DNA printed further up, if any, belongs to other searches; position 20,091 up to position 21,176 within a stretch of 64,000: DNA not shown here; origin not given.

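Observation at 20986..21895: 41-bp duplication of the rsmA start flanking a HigB/HigA-like TA cassette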

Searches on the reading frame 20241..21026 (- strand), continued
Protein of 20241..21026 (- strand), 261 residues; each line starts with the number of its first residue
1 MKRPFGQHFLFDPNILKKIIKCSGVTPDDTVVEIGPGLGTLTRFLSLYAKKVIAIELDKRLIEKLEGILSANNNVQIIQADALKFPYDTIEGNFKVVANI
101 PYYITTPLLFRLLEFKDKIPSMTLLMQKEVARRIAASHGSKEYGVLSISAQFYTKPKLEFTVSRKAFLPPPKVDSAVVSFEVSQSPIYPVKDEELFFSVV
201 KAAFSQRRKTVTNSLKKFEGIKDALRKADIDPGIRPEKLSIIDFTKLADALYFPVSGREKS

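Call 64: search_protein_families(library=padloc, proteins=[L051:1163-1393:+, L051:1390-1752:+, L001:2048-2455:+, L001:209-1693:+], max_evalue=0.001)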
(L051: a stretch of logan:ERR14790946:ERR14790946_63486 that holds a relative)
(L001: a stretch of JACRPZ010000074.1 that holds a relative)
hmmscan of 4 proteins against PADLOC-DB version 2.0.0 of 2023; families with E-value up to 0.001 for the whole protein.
L051:1163-1393:+ (76 aa): 0 families

L051:1390-1752:+ (120 aa): 0 families

L001:2048-2455:+ (135 aa): 0 families

L001:209-1693:+ (494 aa): 3 families
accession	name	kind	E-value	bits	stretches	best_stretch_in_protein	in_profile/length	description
PDLC04774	PDC-M68B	-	5.1e-49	165.3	1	18-489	125-577/581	-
PDLC03859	LmuB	-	3.3e-08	31.2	1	99-457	249-592/611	-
PDLC03865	LmuB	-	1.5e-06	24.7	1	93-343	253-505/1007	-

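Call 70: find_encoding_contigs(protein=P0124, flank=5000, max_places=10)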
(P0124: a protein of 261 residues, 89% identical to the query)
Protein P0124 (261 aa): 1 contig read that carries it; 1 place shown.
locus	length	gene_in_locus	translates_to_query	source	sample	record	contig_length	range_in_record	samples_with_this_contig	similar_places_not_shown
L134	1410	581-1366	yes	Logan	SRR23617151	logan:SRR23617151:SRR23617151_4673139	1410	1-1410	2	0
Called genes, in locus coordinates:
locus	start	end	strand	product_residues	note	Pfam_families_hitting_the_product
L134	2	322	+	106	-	?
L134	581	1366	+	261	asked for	PF00398:RrnaAD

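Call 72: search_protein_families(library=padloc, proteins=[L009:300-1823:+, L013:670-1440:+, L013:1437-1799:+, L013:1804-2340:+, L053:4321-6789:+, L053:6786-7847:+, L024:636-3269:+, L024:3257-4420:+, L002:6275-7957:+], max_evalue=0.0001)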
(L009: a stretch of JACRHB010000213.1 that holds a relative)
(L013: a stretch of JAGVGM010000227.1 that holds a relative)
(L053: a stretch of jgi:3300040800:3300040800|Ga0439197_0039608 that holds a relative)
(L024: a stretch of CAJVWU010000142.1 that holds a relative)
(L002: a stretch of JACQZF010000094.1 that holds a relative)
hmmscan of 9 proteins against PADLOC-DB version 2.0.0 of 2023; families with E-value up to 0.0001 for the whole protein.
L009:300-1823:+ (507 aa): 15 families
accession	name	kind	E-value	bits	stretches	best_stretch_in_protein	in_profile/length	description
PDLC02378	pAgo_I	-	7.2e-194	643.2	1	4-507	2-493/493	Class I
PDLC02436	pAgo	-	1.7e-112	374.6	1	4-506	5-459/460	-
PDLC02376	pAgo_I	-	1.4e-90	302.6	1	6-493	3-441/455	Class I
PDLC02377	pAgo_I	-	9.5e-56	187.4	2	200-506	159-456/457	Class I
PDLC02392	pAgo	-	7.2e-35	118.5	1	202-492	53-330/346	-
PDLC02384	pAgo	-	1.1e-34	117.9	1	199-489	728-1012/1030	-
PDLC02420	Aga_SIR2-PNTD1-PNTD2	-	1.6e-30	104.1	1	201-504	710-1007/1010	Class I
PDLC02428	PprPIWI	-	5.3e-17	59.8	1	158-498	403-661/666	-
PDLC02397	pAgo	-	6e-15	53.1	1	194-497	307-570/578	-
PDLC02394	pAgo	-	9.2e-15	51.4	1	248-489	860-1097/1121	-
PDLC02389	pAgo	-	2.9e-10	37.2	1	250-487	498-715/733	-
PDLC02388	pAgo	-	6.3e-10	35.9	1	204-500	444-709/716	-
PDLC02379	pAgo_II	-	1.2e-09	35.2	0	8-114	289-391/724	Class II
PDLC02385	pAgo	-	3.2e-07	27.5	1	203-271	389-443/674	-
PDLC02396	pAgo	-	5e-07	26.4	1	357-502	538-680/683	-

L013:670-1440:+ (256 aa): 0 families

L013:1437-1799:+ (120 aa): 0 families

L013:1804-2340:+ (178 aa): 0 families

L053:4321-6789:+ (822 aa): 22 families
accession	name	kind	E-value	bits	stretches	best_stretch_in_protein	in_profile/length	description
PDLC01925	CARF6--CARF_STK_AAA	-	1.2e-23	80.8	2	289-592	337-643/1187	-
PDLC04138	mad6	-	1.5e-17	61.8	1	6-164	47-199/659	mads_6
PDLC04042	PD-T4-6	-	2.5e-15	54.9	1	9-163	8-154/292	-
PDLC04053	PD-T4-6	-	3e-12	44.6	1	7-165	6-158/311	-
PDLC04056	PD-T4-6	-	4.1e-12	43.9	1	10-163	5-151/415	-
PDLC04047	PD-T4-6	-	6.2e-12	43.2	1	10-147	10-148/327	-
PDLC04054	PD-T4-6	-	1e-11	42.9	1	6-149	6-148/347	-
PDLC04058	PD-T4-6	-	2.2e-10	38.2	1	12-163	13-161/460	-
PDLC04059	PD-T4-6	-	2.5e-10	38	1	20-146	16-146/433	-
PDLC04060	PD-T4-6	-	7.6e-10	36.3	1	11-146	9-144/486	-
PDLC04043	PD-T4-6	-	1.3e-09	35.6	1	8-151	13-156/452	-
PDLC04049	PD-T4-6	-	3.5e-09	34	1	12-149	13-153/442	-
PDLC04048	PD-T4-6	-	5.2e-09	33.9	1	10-168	10-161/354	-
PDLC04061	PD-T4-6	-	9.4e-09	33.3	1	11-163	17-165/510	-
PDLC04041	PD-T4-6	-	4.6e-08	30.7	1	11-150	29-169/443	-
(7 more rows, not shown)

L053:6786-7847:+ (353 aa): 9 families
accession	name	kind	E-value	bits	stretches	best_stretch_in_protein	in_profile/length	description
PDLC01922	CARF6--CARF_CARF_CARF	-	3e-12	44.6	1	19-318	13-280/295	-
PDLC01917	CARF6--CARF_CARF_CARF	-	3.5e-12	44.2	1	18-326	13-294/308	-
PDLC01915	CARF6--CARF_CARF_CARF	-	6.1e-10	37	1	15-139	13-125/297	-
PDLC01921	CARF6--CARF_CARF_CARF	-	9.2e-09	33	1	8-141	4-131/298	-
PDLC01912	CARF6--CARF_CARF_CARF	-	6.3e-06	23.7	1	8-300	5-276/312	-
PDLC01910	CARF6--CARF_CARF_CARF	-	1.1e-05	22.7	0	19-125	26-138/348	-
PDLC01911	CARF6--CARF_CARF_CARF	-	2e-05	22.2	0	20-62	21-64/325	-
PDLC01925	CARF6--CARF_STK_AAA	-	2.1e-05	20.4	0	5-324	874-1174/1187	-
PDLC01914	CARF6--CARF_CARF_CARF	-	4.4e-05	21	1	85-149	75-138/311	-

L024:636-3269:+ (877 aa): 5 families
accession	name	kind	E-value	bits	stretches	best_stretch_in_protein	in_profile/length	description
PDLC02208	Ppl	-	9.9e-35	117.9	2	756-868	776-888/894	-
PDLC04135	mad3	-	4.9e-14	50.6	1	627-851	164-357/374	mads_3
PDLC04678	PDC-M49A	-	5.8e-14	49.3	1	18-312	4-259/681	-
PDLC04164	AriA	-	1e-08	33.1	1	767-828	185-244/253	-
PDLC00278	PtuA1|PtuA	-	2.1e-05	22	0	285-315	18-48/436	AAA ATPase domain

L024:3257-4420:+ (387 aa): 3 families
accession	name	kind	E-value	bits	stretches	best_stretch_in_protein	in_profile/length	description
PDLC02394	pAgo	-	2.9e-14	49.8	1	21-320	48-358/1121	-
PDLC02402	Aga_SIR2-PNTD1-PNTD2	-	5.4e-10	36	1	194-323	367-488/876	Class I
PDLC02418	Aga_SIR2-Kinase-PNTD1-PNTD2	-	1.3e-07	28.2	1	194-323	225-366/756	Class I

L002:6275-7957:+ (560 aa): 32 families (the best 25 are shown)
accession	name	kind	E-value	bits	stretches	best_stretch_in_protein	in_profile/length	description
PDLC04154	HEC-06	-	1.4e-221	735.1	1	8-559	7-567/569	-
PDLC02687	Orf5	-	1.3e-218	725.1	1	10-541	3-543/543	Orf5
PDLC04155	HEC-06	-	3.8e-125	416.5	1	10-559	7-561/562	-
PDLC04157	HEC-06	-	6e-118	392.9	1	24-557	22-556/558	-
PDLC02700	Orf5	-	3.9e-102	340.8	1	24-556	11-555/555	Orf5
PDLC02691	Orf5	-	5.6e-68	227.9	1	14-556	10-579/579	Orf5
PDLC02693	Orf5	-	5.8e-65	218.3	1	19-556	3-542/543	Orf5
PDLC02695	Orf5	-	3.6e-60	202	1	11-555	6-600/601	Orf5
PDLC04156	HEC-06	-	2.3e-57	192.8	1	19-557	15-561/562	-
PDLC02701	Orf5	-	1.5e-44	150.5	1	22-556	17-594/596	Orf5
PDLC02698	Orf5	-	4.6e-44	149.1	1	14-557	9-572/573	Orf5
PDLC02692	Orf5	-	1.5e-39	134.2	1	24-557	7-557/558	Orf5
PDLC02690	Orf5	-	7.2e-38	128.7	1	24-558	9-531/531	Orf5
PDLC02699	Orf5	-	1.4e-36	124.3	2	186-539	167-528/530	Orf5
PDLC02689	Orf5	-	5e-31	105.9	1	21-556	15-556/558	Orf5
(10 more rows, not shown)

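Call 73: find_homologous_proteins(query=L025:379-2598:+, max_evalue=1e-50)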
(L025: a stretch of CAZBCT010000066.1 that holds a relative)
Query L025:379-2598:+ (739 aa): 7999 proteins with E <= 1e-50 among 8000 candidates; the best 120 are listed.
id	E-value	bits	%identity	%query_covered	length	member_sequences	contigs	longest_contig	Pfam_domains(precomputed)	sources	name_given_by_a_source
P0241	0.0e+0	1608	100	100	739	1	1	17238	PF13185.13,PF13493.12,PF02702.24,PF00582.33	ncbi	-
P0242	0.0e+0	1457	89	100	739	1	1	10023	PF13492.13,PF13493.12,PF02702.24,PF00582.33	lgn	-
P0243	0.0e+0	1456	90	100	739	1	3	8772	PF13493.12,PF02702.24,PF00582.33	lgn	-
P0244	0.0e+0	1449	90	99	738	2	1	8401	PF13493.12,PF02702.24,PF00582.33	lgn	-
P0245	0.0e+0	1420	88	100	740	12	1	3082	PF13492.13,PF13493.12,PF02702.24,PF00582.33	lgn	-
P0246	0.0e+0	1407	87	100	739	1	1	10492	PF13492.13,PF13493.12,PF02702.24,PF00582.33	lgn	-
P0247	0.0e+0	1405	87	99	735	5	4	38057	PF13185.13,PF13493.12,PF02702.24,PF00582.33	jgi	jgi:two-component system sensor histidine kinase KdpD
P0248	0.0e+0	1400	85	100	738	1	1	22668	PF13492.13,PF13493.12,PF02702.24,PF00582.33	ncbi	ncbi:MAG: sensor histidine kinase KdpD [Candidatus Brocadiaceae bacterium]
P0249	0.0e+0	1399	86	100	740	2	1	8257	PF13185.13,PF13492.13,PF13493.12,PF02702.24,PF00582.33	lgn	-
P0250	0.0e+0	1393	85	99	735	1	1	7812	PF13185.13,PF13492.13,PF13493.12,PF02702.24,PF00582.33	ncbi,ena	-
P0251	0.0e+0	1391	87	99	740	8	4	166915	PF13492.13,PF13493.12,PF02702.24,PF00582.33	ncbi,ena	-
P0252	0.0e+0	1372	84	99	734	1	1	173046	PF13492.13,PF13493.12,PF02702.24,PF00582.33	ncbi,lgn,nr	ncbi:MAG: sensor histidine kinase KdpD [Candidatus Brocadia sp.]|nr:sensor histidine kinase KdpD [Ca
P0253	0.0e+0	1366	84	99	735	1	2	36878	PF13492.13,PF13493.12,PF02702.24,PF00582.33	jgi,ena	-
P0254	0.0e+0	1346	83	100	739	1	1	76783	PF13492.13,PF13493.12,PF02702.24,PF00582.33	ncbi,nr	ncbi:MAG: sensor histidine kinase KdpD [Candidatus Kuenenia sp.]|nr:sensor histidine kinase KdpD [Ca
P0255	0.0e+0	1336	82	99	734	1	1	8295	PF13493.12,PF02702.24,PF00582.33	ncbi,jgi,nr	ncbi:MAG: two-component system sensor histidine kinase KdbD [Candidatus Brocadia sp. WS118]|nr:MAG: 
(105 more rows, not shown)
